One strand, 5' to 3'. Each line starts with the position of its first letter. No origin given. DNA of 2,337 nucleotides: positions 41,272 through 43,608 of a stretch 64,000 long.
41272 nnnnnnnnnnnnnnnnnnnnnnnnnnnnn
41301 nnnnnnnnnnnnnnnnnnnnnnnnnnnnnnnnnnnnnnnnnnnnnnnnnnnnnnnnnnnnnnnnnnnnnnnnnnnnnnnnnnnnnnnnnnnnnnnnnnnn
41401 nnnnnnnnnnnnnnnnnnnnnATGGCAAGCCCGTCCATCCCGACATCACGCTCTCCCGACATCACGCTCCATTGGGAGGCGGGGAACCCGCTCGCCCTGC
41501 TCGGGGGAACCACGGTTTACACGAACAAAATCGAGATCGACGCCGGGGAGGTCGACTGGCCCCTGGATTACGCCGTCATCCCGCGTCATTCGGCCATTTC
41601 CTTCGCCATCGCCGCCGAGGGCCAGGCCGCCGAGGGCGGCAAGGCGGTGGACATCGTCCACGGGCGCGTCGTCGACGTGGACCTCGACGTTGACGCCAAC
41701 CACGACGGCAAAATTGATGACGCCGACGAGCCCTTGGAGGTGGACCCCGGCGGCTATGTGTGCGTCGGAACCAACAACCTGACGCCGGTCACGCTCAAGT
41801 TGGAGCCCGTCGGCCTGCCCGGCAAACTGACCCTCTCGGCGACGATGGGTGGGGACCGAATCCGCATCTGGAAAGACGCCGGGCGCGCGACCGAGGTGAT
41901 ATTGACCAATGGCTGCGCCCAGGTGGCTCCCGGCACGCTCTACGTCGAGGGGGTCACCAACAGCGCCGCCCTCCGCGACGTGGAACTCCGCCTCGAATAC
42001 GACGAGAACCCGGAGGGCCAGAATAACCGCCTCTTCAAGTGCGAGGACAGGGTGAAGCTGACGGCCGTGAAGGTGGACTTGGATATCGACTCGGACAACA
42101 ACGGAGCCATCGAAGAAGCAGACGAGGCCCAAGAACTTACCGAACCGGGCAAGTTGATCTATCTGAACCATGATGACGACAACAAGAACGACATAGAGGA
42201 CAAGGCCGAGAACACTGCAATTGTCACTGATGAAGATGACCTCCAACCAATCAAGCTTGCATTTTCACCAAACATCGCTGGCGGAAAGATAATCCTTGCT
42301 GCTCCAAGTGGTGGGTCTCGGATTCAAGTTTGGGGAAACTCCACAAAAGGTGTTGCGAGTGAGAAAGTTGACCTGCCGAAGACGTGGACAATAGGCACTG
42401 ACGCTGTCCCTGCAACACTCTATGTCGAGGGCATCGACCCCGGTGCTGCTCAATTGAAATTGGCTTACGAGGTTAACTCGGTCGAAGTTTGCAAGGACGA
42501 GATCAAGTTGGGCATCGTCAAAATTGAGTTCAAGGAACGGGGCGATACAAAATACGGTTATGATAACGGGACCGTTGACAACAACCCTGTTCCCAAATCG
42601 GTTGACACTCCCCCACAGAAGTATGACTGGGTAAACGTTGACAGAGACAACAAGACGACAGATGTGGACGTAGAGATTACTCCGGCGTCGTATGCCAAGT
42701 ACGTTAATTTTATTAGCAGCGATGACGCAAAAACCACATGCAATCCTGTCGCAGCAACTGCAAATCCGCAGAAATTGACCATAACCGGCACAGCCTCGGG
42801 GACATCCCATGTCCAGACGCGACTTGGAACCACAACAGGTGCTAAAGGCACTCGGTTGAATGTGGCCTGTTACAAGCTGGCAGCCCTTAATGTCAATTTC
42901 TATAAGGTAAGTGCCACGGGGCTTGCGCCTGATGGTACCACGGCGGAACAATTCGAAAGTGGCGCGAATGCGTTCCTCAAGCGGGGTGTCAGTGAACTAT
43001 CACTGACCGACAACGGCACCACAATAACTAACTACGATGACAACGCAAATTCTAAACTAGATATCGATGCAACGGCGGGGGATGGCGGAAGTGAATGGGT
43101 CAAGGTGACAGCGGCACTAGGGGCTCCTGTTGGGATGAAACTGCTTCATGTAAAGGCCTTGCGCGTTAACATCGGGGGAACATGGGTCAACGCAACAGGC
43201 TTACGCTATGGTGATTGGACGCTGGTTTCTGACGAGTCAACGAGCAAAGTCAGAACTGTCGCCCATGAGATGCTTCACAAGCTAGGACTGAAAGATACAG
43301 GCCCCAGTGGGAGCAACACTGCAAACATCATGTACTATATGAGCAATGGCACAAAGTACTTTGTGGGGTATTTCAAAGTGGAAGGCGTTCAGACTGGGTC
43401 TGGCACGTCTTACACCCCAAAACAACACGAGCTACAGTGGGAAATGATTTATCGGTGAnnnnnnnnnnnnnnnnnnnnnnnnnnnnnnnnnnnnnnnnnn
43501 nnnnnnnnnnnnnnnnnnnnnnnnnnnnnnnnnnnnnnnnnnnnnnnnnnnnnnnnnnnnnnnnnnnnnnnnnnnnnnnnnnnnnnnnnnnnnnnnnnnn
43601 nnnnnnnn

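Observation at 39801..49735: Polymorphic-toxin-like array: one full-length gene plus two orphan modules, each with its own signal-peptide partner gene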

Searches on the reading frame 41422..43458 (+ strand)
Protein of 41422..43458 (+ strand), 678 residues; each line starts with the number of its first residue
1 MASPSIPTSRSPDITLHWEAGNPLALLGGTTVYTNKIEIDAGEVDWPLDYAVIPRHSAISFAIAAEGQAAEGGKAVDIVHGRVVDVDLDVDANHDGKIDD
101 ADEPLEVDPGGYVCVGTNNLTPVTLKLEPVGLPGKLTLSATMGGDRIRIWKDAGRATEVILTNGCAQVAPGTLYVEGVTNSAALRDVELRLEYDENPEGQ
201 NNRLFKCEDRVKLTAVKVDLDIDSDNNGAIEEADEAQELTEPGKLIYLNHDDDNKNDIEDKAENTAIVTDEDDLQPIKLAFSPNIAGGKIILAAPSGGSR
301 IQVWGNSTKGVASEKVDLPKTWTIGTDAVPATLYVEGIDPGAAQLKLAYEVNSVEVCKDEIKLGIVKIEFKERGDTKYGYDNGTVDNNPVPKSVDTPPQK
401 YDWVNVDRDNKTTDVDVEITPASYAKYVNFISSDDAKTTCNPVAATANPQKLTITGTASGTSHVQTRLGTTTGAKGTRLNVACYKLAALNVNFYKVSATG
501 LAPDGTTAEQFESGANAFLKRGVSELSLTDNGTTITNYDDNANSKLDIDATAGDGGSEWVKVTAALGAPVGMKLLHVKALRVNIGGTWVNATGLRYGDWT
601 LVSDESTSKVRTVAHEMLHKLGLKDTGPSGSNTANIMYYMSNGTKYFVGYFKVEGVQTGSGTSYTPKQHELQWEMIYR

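Call 5: search_protein_families(library=pfam, proteins=[window:41422-43458:+], max_evalue=0.01)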
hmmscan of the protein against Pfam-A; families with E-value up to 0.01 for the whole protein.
window:41422-43458:+ (678 aa): 0 families

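Call 10: find_homologous_proteins(query=window:41422-43458:+)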
Query window:41422-43458:+ (678 aa): 34 proteins with E <= 0.001 among 8000 candidates.
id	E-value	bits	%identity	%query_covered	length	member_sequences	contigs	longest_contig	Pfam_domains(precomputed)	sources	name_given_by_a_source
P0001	0.0e+0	1513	99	100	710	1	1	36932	-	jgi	jgi:hypothetical protein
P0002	2.4e-201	689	65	69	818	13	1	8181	-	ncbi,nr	ncbi:MAG TPA: hypothetical protein PLT23_00740 [Lentisphaeria bacterium]|nr:hypothetical protein [Le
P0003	2.1e-198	679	63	68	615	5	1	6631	-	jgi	-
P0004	1.2e-197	677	64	69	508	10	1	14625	-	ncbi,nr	ncbi:MAG: hypothetical protein RBT25_06370 [Lentisphaeria bacterium]|nr:hypothetical protein [Lentis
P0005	6.0e-176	605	60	69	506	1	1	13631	-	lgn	-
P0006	1.5e-119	418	91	31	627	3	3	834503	-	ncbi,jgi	ncbi:MAG: hypothetical protein ACOX5G_10425 [Kiritimatiellia bacterium]|jgi:hypothetical protein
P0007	4.8e-106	374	71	36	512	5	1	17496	-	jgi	jgi:hypothetical protein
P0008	1.8e-104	369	71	35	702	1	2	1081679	-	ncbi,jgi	ncbi:MAG: hypothetical protein ACOX5G_00675 [Kiritimatiellia bacterium]|jgi:hypothetical protein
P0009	7.4e-98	347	45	69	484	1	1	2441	-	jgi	jgi:hypothetical protein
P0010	3.9e-91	325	66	33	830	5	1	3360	-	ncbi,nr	ncbi:MAG: hypothetical protein GX748_08955, partial [Lentisphaerae bacterium]|nr:hypothetical protei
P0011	1.8e-87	312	67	34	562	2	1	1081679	-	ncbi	ncbi:MAG: hypothetical protein ACOX5G_01370 [Kiritimatiellia bacterium]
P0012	1.3e-76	277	48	45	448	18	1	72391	-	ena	-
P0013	8.1e-75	271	44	53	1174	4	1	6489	PF13432.13,PF13428.13,PF13174.13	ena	-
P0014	6.6e-71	258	54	35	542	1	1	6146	-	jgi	jgi:hypothetical protein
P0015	7.2e-68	248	47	42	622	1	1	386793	-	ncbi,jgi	ncbi:MAG: hypothetical protein ACOX5G_13975 [Kiritimatiellia bacterium]|jgi:hypothetical protein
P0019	1.3e-63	234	40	53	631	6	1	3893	-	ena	-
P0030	4.1e-35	139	46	26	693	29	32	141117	-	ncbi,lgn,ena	-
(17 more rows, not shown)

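Call 14: find_encoding_contigs(protein=P0015, flank=10000, max_places=3)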
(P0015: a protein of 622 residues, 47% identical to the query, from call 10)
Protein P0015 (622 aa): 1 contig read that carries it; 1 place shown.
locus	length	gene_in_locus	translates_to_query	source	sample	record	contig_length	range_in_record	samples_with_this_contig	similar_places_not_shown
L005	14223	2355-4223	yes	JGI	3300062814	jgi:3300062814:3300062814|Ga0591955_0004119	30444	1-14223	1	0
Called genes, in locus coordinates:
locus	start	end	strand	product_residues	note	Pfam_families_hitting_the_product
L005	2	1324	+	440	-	?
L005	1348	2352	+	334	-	PF12796:Ank_2 (weak), PF13637:Ank_4 (faint), PF12796:Ank_2, PF13857:Ank_5, PF00023:Ank, PF13606:Ank_3 (weak)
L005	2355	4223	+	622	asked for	-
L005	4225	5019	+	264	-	-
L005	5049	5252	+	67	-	-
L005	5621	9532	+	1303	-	-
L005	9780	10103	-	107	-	-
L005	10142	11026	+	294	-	PF13635:DUF4143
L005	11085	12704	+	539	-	PF02541:Ppx-GppA, PF21447:Ppx-GppA_III, PF24391:HD-CE (faint), PF01966:HD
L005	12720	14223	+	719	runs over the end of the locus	PF13089:PP_kinase_N, PF02503:PP_kinase, PF17941:PP_kinase_C_1, PF13091:PLDc_2 (faint), PF13090:PP_kinase_C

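Call 15: find_encoding_contigs(protein=P0006, flank=10000, max_places=3)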
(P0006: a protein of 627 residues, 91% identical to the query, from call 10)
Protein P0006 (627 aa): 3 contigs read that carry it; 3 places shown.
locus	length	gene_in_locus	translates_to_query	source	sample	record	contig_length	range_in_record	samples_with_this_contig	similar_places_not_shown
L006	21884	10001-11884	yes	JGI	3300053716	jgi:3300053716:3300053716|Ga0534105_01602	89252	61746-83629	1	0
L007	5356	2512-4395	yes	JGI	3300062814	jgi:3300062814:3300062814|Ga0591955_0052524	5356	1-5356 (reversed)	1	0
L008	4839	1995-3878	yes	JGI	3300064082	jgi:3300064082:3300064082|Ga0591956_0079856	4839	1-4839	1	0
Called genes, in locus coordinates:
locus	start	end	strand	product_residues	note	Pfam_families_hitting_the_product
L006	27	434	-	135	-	PF11969:DcpS_C, PF01230:HIT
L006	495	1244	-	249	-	PF00206:Lyase_1, PF08328:ASL_C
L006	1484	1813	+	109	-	-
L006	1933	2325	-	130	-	-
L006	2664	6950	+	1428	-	PF13229:Beta_helix (weak), PF22842:Pel9A-like_beta_helix, PF05048:NosD (weak), PF13229:Beta_helix, PF22842:Pel9A-like_beta_helix, PF13229:Beta_helix, PF22842:Pel9A-like_beta_helix, PF13229:Beta_helix, +1 more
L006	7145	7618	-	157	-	-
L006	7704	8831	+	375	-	-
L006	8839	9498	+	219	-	-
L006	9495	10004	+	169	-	-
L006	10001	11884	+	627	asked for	-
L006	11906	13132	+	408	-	PF03130:HEAT_PBS (faint), PF13646:HEAT_2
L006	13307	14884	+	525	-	-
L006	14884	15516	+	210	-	-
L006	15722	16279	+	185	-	-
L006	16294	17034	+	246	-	PF13646:HEAT_2 (faint)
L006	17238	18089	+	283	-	-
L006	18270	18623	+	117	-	-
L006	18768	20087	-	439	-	PF00005:ABC_tran, PF13304:AAA_21 (faint)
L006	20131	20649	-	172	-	PF03349:Toluene_X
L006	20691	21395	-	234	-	PF03349:Toluene_X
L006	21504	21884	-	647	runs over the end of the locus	PF00294:PfkB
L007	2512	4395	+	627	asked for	-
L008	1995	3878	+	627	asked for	-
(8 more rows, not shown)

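Call 16: find_encoding_contigs(protein=P0004, flank=8000, max_places=2)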
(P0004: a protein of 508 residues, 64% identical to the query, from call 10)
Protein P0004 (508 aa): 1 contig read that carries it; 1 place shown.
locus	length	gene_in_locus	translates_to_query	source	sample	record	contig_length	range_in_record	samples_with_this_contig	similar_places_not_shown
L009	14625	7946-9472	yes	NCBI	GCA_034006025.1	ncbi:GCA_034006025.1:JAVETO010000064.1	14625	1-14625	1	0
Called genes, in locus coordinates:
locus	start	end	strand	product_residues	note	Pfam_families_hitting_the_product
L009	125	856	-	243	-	PF06067:DUF932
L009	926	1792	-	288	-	PF12705:PDDEXK_1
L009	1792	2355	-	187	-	-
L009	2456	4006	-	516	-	-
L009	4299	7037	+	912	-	-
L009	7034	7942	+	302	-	-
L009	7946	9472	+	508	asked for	-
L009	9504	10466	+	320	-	-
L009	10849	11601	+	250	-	-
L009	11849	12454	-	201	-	PF11726:YagK_YfjJ_C, PF23343:REP_ORF2-G2P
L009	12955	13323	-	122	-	-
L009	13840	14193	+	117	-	-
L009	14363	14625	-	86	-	?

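Call 17: find_encoding_contigs(protein=P0005, flank=8000, max_places=2)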
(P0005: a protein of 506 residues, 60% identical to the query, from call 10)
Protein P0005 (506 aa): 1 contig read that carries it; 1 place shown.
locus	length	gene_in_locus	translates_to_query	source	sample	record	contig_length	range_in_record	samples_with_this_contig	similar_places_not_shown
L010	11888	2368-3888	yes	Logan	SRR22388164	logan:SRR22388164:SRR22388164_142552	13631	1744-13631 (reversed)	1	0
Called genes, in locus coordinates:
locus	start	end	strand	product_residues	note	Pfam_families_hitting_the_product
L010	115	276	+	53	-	-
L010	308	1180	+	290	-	-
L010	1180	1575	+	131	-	-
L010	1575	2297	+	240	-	PF01476:LysM (weak)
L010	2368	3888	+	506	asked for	-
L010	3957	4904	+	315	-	-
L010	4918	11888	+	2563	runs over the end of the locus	PF10633:NPCBM_assoc (faint), PF01835:MG2 (faint), PF02752:Arrestin_C (faint), PF07703:A2M_BRD (faint), PF18962:Por_Secre_tail (weak)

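Call 18: find_encoding_contigs(protein=P0030, flank=10000, max_places=3)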
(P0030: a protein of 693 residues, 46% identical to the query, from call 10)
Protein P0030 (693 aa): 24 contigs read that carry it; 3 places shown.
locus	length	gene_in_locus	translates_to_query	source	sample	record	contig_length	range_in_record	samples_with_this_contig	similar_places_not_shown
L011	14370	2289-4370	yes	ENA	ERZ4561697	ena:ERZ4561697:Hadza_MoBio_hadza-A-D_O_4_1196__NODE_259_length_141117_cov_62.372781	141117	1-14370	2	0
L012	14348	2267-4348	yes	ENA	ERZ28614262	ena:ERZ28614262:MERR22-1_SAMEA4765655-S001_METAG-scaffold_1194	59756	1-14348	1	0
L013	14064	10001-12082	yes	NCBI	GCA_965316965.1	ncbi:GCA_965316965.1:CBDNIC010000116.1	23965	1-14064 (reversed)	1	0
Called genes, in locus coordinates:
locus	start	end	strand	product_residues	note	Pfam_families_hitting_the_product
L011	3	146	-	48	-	?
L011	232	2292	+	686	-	PF07719:TPR_2 (faint), PF13174:TPR_6 (faint), PF13424:TPR_12 (faint), PF13428:TPR_14 (faint), PF13432:TPR_16 (faint), PF14559:TPR_19 (faint), PF13525:YfiO (faint)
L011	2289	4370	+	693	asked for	-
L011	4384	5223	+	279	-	-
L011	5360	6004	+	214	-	-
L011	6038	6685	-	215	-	-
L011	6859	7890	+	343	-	PF00022:Actin (faint), PF06723:MreB_Mbl, PF11104:PilM_2 (faint), PF00012:HSP70, PF14450:FtsA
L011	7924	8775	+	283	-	PF04085:MreC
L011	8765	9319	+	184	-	-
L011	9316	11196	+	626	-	PF03717:PBP_dimer, PF00905:Transpeptidase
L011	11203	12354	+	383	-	PF01098:FTSW_RODA_SPOVE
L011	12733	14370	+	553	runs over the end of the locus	PF10150:RNase_E_G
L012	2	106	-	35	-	?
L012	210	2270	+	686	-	PF07719:TPR_2 (faint), PF13174:TPR_6 (faint), PF13424:TPR_12 (faint), PF13428:TPR_14 (faint), PF13432:TPR_16 (faint), PF14559:TPR_19 (faint), PF13525:YfiO (faint)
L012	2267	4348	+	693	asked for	-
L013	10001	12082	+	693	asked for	-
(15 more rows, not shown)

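Call 21: search_solved_structures(query=window:41422-43458:+, max_evalue=1)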
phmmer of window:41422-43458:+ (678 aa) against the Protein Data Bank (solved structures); distinct sequences matched with E-value up to 1: 3.
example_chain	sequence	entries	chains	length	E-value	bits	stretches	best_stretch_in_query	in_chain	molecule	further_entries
1ygh_A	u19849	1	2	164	0.47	11.9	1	600-656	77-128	PROTEIN (TRANSCRIPTIONAL ACTIVATOR GCN5)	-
6cw2_D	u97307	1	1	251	0.97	10.9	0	601-656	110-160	Histone acetyltransferase GCN5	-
6cw3_F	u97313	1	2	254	0.98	10.9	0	601-656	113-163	Histone acetyltransferase GCN5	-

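Call 36: search_protein_families(library=pfam, proteins=[P0008, P0013, P0006], max_evalue=10)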
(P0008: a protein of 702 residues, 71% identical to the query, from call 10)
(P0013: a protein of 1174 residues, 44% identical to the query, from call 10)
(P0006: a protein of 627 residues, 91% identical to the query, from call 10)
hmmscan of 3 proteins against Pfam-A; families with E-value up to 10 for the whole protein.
P0008 (702 aa): 0 families

P0013 (1174 aa): 14 families
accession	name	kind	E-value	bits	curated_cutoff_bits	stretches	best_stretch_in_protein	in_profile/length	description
PF13432.12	TPR_16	-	1.1e-09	39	32.7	4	175-223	10-56/65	Tetratricopeptide repeat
PF13174.12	TPR_6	-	1.3e-07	32.2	26.3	2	123-148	2-27/33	Tetratricopeptide repeat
PF13428.12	TPR_14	-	7.4e-06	26.6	23.5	4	20-51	8-39/44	Tetratricopeptide repeat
PF00515.34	TPR_1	-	4.5e-05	23.5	27.8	1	122-144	2-24/34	Tetratricopeptide repeat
PF07721.20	TPR_4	-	5.2e-05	23.9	27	4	122-145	2-25/26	Tetratricopeptide repeat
PF14559.12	TPR_19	-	5.3e-05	23.9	25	3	275-324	2-48/68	Tetratricopeptide repeat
PF07719.23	TPR_2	-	0.00017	21.9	27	2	122-145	2-25/34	Tetratricopeptide repeat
PF13424.12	TPR_12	-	0.0029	18.2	30.1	2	264-324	3-68/77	Tetratricopeptide repeat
PF13181.12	TPR_8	-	0.0066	17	25.7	1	122-142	2-22/34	Tetratricopeptide repeat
PF13176.12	TPR_7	-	0.016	15.7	27.9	1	269-291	4-28/36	Tetratricopeptide repeat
PF25058.1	ARM_TT21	-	0.092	13.1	27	0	262-325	55-118/155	Tetratricopeptide repeat protein 21 ARM repeat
PF12895.13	ANAPC3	-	0.099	13.4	27.2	1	265-326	24-81/82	Anaphase-promoting complex, cyclosome, subunit 3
PF13431.12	TPR_17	-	0.11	13.3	24.4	1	122-141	14-33/34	Tetratricopeptide repeat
PF13525.12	YfiO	-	0.63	10.2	25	1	25-64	17-56/203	Outer membrane lipoprotein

P0006 (627 aa): 0 families

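Call 47: find_encoding_contigs(protein=P0019, flank=5000, max_places=2)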
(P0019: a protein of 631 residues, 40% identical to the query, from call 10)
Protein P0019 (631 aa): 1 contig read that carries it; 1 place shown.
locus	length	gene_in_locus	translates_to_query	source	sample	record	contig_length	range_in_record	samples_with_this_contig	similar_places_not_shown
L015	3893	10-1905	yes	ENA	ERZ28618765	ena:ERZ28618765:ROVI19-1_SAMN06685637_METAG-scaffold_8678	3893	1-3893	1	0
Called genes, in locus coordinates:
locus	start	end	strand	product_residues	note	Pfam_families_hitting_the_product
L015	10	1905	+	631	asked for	-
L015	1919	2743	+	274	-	-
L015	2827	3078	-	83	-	-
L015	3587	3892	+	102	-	?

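Call 63: find_encoding_contigs(protein=P0008, flank=10000, max_places=2)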
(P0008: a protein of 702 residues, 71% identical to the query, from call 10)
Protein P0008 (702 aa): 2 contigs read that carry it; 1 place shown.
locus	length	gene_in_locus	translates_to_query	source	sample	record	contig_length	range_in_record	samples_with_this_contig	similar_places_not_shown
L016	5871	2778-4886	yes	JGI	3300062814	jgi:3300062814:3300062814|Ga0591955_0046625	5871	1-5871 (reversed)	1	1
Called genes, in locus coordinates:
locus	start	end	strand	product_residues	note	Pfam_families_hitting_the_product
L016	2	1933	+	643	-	?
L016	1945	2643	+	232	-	-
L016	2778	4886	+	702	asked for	-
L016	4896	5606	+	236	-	-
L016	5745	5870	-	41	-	?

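Call 66: search_protein_families(library=ncbifam, proteins=[window:41422-43458:+, P0030], max_evalue=0.01)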
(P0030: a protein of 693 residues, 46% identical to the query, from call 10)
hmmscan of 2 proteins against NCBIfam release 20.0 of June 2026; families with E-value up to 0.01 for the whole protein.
window:41422-43458:+ (678 aa): 0 families

P0030 (693 aa): 0 families
